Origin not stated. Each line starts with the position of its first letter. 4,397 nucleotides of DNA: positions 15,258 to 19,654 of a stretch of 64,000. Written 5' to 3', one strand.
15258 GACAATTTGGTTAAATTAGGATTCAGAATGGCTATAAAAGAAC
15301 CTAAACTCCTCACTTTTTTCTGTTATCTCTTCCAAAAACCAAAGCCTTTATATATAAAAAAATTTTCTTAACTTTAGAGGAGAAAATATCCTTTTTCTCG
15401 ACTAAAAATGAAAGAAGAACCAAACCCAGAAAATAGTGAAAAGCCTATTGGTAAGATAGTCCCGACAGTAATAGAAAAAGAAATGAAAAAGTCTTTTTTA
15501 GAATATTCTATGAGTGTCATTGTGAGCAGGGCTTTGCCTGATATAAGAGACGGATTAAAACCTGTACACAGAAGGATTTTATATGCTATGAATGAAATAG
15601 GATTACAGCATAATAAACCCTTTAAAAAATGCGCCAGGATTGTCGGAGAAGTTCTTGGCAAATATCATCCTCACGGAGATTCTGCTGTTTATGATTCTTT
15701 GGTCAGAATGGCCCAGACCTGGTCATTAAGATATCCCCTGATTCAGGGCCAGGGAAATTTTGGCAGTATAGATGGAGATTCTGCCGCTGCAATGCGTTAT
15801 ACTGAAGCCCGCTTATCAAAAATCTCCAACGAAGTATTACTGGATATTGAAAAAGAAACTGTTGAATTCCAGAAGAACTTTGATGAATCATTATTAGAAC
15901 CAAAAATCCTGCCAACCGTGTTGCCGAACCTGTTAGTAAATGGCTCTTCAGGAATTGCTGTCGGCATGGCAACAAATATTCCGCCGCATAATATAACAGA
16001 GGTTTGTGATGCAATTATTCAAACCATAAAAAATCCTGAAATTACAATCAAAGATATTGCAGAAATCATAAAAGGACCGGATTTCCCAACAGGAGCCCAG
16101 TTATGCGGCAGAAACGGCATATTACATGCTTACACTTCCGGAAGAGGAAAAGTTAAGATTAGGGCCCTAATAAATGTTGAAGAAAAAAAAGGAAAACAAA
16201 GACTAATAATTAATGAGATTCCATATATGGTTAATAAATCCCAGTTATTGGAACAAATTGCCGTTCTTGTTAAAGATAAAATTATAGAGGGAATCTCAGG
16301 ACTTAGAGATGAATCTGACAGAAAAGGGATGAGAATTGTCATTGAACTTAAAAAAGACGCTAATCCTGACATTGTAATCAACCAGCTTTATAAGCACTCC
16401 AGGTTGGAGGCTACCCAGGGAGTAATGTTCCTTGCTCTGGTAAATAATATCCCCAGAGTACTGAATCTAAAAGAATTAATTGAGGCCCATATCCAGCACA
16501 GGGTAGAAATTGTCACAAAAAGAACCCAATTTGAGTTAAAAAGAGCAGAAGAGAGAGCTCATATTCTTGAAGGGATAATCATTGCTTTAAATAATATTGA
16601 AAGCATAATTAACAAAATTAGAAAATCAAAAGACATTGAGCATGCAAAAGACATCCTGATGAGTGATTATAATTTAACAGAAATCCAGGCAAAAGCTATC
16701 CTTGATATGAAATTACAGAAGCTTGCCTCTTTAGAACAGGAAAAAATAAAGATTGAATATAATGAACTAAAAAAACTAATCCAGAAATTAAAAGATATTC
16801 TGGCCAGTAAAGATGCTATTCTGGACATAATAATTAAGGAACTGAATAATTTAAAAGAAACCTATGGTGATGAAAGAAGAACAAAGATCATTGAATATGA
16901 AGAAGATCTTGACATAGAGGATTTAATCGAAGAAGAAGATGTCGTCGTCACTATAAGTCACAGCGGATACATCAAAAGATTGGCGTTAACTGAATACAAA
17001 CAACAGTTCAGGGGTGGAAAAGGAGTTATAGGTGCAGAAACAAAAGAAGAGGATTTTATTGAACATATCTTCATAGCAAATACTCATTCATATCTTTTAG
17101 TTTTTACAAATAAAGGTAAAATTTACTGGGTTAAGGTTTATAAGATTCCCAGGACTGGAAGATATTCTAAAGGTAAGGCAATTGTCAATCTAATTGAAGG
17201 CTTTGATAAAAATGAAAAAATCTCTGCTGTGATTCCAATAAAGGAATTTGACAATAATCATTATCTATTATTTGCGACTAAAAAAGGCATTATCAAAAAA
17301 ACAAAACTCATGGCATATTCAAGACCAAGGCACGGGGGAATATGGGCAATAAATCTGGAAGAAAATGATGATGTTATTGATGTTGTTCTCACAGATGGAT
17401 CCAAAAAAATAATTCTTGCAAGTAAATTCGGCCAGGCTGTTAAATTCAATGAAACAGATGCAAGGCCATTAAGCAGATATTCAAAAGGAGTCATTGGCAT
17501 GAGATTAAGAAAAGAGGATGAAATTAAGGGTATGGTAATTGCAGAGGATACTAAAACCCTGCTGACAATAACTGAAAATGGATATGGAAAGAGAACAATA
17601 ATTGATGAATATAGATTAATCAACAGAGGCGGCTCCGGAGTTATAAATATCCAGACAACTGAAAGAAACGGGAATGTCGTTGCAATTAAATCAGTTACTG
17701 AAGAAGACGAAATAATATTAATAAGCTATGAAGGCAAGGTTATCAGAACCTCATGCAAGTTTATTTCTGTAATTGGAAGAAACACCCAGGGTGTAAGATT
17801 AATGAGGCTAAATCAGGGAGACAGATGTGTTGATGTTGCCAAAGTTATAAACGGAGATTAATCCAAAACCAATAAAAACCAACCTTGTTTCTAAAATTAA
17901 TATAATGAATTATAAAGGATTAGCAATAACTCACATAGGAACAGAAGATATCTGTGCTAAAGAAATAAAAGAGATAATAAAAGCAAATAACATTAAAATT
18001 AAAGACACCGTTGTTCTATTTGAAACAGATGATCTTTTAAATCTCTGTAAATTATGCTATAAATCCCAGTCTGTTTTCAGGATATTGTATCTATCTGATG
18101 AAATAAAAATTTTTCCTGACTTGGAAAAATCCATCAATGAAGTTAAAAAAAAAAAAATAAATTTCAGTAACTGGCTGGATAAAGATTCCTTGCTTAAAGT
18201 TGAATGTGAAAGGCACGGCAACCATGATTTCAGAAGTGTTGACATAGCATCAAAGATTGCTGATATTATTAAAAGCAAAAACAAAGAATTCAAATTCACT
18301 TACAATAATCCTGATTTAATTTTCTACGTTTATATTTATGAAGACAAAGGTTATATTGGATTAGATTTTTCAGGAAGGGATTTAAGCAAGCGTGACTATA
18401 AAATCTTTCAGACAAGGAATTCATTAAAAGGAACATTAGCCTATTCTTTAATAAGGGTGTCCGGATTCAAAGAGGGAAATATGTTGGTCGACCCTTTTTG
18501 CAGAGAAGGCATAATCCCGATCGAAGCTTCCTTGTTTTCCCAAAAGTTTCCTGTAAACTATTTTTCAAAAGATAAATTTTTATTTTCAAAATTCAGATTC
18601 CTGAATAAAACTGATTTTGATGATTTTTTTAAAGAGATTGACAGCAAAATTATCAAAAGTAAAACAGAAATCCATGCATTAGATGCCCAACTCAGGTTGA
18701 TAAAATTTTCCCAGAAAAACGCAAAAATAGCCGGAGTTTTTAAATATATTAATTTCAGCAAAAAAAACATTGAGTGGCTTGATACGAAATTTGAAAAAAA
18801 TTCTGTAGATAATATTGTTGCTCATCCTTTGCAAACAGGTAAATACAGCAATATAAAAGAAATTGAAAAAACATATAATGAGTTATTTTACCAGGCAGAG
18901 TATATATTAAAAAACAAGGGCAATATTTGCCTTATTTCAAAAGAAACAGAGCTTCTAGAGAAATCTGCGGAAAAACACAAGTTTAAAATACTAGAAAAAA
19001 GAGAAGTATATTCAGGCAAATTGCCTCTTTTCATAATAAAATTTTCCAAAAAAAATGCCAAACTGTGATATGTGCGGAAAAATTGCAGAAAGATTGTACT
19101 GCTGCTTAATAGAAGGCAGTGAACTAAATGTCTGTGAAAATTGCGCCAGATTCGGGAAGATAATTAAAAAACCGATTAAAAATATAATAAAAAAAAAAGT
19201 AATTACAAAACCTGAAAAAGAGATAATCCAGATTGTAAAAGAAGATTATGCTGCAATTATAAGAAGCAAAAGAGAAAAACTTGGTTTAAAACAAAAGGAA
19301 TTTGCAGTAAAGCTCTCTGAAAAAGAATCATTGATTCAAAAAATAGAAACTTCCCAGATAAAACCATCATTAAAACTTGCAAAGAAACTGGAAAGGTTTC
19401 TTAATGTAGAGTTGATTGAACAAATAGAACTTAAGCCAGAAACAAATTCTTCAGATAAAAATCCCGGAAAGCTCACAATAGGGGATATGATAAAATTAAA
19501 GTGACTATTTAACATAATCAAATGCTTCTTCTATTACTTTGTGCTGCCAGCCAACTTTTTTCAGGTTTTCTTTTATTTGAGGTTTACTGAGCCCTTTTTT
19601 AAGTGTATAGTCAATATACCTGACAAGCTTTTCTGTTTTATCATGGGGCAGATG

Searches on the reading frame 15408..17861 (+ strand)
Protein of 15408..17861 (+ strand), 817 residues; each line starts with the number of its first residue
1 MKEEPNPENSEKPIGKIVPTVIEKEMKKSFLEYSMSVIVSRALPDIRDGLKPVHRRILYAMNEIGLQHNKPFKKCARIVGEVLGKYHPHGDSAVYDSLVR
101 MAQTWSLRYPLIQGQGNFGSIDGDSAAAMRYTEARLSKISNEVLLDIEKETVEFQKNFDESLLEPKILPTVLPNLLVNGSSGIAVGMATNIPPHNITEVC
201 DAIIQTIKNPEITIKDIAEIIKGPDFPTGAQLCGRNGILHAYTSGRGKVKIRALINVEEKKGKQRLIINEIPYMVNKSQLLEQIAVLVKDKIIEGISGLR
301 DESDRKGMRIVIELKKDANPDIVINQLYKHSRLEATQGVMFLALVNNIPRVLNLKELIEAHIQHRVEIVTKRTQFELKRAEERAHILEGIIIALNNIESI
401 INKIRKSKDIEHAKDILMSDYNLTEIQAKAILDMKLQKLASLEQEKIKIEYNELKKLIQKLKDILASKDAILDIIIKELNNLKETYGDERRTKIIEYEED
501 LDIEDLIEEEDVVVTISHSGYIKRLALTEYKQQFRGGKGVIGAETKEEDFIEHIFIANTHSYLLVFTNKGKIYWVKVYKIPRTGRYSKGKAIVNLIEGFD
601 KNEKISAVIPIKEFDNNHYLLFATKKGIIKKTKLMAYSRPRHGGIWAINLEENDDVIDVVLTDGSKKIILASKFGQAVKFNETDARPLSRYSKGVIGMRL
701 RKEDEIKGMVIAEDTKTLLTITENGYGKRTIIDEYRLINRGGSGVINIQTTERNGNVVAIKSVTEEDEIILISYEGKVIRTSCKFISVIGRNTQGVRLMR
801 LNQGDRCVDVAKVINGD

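Call 97: search_protein_families(library=pfam, proteins=[window:15408-17861:+], max_evalue=0.0001)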
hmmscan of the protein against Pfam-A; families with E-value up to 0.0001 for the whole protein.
window:15408-17861:+ (817 aa): 2 families
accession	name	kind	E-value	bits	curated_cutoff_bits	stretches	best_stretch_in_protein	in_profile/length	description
PF00521.26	DNA_topoisoIV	-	6.8e-165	549.5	31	1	41-479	1-431/432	DNA gyrase/topoisomerase IV, subunit A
PF03989.18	DNA_gyraseA_C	-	2.1e-63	210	27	6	562-612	2-48/48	DNA gyrase C-terminal domain, beta-propeller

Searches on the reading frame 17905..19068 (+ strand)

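Call 28: search_protein_families(library=pfam, proteins=[window:17905-19068:+], max_evalue=0.01)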
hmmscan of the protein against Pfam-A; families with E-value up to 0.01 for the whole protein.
window:17905-19068:+ (387 aa): 5 families
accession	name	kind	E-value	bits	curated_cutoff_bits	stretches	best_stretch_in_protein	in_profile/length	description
PF01170.24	UPF0020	-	4.4e-25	89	22.3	1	163-371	1-192/197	RMKL-like, methyltransferase domain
PF02926.22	THUMP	-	4.3e-10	40.3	20.6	1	83-154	12-84/84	THUMP domain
PF13847.12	Methyltransf_31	-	0.00058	20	27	1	252-360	27-128/145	Methyltransferase domain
PF05175.20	MTS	-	0.0056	16.8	23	1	252-349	54-144/170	Methyltransferase small domain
PF22020.1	RlmL_1st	-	0.0074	16.7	27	0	7-61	4-55/55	RlmL ferredoxin-like domain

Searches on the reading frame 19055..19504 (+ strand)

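Call 98: search_protein_families(library=pfam, proteins=[window:19055-19504:+], max_evalue=0.0001)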
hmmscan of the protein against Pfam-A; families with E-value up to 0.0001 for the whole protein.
window:19055-19504:+ (149 aa): 1 family
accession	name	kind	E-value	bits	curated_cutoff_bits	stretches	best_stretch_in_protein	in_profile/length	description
PF01381.28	HTH_3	-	2.2e-11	44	23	1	69-122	1-54/55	Helix-turn-helix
